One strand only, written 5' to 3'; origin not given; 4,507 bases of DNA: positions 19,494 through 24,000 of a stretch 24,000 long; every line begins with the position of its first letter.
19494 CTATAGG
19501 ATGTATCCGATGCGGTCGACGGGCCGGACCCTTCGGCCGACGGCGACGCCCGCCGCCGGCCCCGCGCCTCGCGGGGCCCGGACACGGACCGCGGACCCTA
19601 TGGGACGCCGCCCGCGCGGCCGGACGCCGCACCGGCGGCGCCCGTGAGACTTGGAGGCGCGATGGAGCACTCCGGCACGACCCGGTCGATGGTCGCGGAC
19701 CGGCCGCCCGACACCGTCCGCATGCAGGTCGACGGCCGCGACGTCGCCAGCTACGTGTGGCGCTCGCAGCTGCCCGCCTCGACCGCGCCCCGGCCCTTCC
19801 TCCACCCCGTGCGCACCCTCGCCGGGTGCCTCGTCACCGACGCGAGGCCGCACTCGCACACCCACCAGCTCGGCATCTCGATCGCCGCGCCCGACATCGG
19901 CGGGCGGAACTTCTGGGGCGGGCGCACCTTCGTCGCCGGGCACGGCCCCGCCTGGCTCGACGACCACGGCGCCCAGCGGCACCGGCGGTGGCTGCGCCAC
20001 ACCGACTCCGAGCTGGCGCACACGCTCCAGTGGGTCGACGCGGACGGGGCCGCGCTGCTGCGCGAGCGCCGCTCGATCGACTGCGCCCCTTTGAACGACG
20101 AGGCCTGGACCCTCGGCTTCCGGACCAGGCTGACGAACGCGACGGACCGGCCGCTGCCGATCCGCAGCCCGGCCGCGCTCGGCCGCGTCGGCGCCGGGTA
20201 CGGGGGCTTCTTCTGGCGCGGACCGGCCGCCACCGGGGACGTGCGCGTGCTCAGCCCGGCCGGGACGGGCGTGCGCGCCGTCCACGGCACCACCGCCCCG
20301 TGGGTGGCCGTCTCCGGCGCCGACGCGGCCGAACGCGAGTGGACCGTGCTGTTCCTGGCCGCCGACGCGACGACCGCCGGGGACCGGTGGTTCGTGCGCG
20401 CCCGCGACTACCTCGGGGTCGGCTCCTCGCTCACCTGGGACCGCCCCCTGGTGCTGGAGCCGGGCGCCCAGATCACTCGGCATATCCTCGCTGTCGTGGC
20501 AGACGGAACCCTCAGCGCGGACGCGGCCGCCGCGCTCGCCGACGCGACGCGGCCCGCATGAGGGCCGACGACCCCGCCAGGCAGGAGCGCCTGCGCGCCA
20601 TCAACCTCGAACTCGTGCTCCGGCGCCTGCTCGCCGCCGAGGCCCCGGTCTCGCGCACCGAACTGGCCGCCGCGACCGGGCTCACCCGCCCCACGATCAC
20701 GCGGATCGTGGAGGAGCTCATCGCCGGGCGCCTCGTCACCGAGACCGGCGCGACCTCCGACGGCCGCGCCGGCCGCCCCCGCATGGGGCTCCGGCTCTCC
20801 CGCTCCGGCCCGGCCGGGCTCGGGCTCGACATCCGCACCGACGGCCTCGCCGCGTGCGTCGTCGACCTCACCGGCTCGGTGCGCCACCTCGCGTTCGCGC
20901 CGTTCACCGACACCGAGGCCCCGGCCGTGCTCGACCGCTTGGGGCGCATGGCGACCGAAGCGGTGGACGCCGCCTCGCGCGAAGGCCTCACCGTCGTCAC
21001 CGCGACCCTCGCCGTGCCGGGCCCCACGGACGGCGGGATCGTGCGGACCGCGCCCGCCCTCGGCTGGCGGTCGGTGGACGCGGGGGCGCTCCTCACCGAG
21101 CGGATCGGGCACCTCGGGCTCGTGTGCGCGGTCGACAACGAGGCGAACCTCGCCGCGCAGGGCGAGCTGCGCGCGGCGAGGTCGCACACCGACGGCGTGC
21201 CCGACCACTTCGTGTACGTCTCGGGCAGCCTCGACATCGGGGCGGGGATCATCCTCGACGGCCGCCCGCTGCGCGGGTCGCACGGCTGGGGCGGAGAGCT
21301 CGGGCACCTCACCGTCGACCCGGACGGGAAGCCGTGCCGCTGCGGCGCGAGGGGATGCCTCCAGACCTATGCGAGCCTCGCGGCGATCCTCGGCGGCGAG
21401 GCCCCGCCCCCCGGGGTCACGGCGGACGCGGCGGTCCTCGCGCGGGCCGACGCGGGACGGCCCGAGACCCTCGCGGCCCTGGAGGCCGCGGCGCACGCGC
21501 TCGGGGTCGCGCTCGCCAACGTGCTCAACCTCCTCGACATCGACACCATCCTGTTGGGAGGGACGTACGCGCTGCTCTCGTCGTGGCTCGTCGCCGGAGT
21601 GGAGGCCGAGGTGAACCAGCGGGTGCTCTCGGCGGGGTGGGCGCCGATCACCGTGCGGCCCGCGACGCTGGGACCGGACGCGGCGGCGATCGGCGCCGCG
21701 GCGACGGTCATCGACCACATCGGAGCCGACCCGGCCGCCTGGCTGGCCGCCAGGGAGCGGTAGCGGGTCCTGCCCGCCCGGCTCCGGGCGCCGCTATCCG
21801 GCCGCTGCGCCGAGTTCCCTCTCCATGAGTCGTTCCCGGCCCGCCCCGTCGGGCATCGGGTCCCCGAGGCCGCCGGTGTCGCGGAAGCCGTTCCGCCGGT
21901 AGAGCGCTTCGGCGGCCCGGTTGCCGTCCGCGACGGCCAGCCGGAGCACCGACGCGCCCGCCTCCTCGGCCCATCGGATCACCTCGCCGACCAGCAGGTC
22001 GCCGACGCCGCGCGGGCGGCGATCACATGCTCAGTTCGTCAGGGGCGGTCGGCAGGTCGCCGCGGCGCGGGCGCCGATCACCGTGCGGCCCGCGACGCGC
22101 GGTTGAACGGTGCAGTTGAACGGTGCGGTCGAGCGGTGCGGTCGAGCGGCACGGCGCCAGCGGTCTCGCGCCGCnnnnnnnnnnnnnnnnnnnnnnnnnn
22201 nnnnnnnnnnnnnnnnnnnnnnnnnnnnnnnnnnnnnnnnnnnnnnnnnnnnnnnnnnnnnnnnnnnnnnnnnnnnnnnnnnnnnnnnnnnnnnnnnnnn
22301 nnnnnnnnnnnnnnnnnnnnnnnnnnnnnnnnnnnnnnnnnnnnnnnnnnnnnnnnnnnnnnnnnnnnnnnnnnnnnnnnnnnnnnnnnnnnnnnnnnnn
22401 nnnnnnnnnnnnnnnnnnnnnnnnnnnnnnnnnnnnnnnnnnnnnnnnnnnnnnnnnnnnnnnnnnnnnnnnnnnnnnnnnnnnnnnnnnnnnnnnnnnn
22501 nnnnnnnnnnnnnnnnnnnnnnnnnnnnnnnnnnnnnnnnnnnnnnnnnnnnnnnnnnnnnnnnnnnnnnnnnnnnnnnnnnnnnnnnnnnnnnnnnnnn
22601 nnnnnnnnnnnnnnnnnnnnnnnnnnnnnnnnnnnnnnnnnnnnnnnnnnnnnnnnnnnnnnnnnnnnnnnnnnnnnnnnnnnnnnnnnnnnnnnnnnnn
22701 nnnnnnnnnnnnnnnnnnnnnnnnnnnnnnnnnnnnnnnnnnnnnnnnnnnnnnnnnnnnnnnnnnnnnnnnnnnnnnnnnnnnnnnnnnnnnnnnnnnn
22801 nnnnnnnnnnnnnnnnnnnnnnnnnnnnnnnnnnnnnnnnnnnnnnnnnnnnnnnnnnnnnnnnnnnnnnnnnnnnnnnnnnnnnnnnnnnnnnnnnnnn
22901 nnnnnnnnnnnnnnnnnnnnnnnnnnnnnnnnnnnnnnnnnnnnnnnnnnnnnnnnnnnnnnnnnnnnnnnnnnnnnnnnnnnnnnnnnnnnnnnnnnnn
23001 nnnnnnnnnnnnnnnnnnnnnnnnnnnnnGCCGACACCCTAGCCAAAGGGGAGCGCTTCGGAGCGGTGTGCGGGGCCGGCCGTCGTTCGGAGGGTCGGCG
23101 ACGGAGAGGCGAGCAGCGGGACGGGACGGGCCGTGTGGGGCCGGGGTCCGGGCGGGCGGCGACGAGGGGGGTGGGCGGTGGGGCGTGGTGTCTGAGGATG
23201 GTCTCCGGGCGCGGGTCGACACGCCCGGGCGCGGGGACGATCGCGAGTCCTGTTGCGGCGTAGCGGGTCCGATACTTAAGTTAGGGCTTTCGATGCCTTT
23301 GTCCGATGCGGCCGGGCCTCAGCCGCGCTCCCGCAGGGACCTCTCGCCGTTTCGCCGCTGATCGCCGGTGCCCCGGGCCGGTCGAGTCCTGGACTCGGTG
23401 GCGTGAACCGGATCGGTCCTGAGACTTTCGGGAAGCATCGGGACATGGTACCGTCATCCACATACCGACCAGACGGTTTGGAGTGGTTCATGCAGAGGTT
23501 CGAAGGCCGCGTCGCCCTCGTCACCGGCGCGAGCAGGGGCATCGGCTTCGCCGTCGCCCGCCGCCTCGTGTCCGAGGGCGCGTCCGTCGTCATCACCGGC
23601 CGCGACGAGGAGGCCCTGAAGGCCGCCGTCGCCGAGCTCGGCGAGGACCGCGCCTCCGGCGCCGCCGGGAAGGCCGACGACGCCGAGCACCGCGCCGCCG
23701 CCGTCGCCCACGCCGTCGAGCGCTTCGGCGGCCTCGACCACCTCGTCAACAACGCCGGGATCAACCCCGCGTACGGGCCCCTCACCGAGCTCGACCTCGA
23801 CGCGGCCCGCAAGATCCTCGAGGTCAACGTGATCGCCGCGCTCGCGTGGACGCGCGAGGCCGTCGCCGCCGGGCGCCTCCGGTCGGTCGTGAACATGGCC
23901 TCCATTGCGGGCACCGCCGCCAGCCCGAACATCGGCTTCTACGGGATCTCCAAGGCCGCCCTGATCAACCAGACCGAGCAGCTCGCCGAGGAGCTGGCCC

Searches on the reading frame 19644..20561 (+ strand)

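Call 11: search_protein_families(library=pfam, proteins=[window:19644-20561:+], max_evalue=0.01)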
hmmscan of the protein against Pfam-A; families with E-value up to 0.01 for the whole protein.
window:19644-20561:+ (305 aa): 1 family
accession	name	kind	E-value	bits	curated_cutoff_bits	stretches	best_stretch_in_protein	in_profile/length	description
PF14100.11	DUF6807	-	1.8e-71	241.3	27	1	25-299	2-269/270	Family of unknown function (DUF6807)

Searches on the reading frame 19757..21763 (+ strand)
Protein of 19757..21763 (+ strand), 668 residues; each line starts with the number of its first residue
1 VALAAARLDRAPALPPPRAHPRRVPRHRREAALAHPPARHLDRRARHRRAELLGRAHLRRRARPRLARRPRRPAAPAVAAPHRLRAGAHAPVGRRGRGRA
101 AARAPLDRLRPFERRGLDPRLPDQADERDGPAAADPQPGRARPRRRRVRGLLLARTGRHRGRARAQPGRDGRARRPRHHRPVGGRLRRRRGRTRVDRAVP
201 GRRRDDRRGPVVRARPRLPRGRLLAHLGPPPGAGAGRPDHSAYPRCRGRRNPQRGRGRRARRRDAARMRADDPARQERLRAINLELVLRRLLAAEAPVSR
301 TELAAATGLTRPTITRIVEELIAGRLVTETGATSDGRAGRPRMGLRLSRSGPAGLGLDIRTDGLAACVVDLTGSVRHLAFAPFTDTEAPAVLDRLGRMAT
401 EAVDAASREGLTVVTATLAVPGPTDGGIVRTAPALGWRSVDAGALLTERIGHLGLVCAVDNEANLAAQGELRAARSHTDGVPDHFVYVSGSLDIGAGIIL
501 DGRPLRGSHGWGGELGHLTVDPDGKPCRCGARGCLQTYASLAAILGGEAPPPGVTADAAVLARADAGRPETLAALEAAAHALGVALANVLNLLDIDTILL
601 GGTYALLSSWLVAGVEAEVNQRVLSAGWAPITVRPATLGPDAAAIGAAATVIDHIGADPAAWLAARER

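Call 11: search_protein_families(library=pfam, proteins=[window:19757-21763:+], max_evalue=0.01)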
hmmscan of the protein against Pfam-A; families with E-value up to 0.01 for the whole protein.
window:19757-21763:+ (668 aa): 6 families
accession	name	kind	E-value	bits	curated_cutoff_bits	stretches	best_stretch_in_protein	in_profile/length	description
PF00480.26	ROK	-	4.6e-39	135.1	22.9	1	355-652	2-292/294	ROK family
PF12802.13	MarR_2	-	1.8e-07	31.6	27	1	287-338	10-61/61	MarR family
PF13545.12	HTH_Crp_2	-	0.00027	21.3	27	1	295-330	20-55/70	Crp-like helix-turn-helix domain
PF13412.12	HTH_24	-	0.00031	20.7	21.9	1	290-323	10-43/48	Winged helix-turn-helix DNA-binding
PF09339.16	HTH_IclR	-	0.00037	20.6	22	1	287-329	8-50/52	IclR helix-turn-helix domain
PF25213.1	HVO_A0261_N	-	0.00078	19.7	35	1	293-331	20-58/86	HVO_A0261 N-terminal domain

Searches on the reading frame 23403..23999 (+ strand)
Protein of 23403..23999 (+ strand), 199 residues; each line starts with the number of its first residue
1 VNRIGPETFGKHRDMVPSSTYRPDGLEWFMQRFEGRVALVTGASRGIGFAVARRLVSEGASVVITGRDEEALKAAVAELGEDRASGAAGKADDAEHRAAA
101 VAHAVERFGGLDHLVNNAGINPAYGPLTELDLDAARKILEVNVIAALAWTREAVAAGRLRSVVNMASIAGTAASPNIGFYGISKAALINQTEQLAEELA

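Call 11: search_protein_families(library=pfam, proteins=[window:23403-23999:+], max_evalue=0.01)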
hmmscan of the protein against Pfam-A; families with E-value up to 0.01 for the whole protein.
window:23403-23999:+ (199 aa): 3 families
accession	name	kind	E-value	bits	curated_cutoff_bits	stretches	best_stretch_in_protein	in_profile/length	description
PF00106.31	adh_short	-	2.2e-36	125.6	26.6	1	36-199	1-168/195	short chain dehydrogenase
PF13561.12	adh_short_C2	-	3.4e-29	102.5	27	1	42-199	1-162/236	Enoyl-(Acyl carrier protein) reductase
PF08659.16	KR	-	1.5e-08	35.2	22.6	1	38-181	3-150/180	KR domain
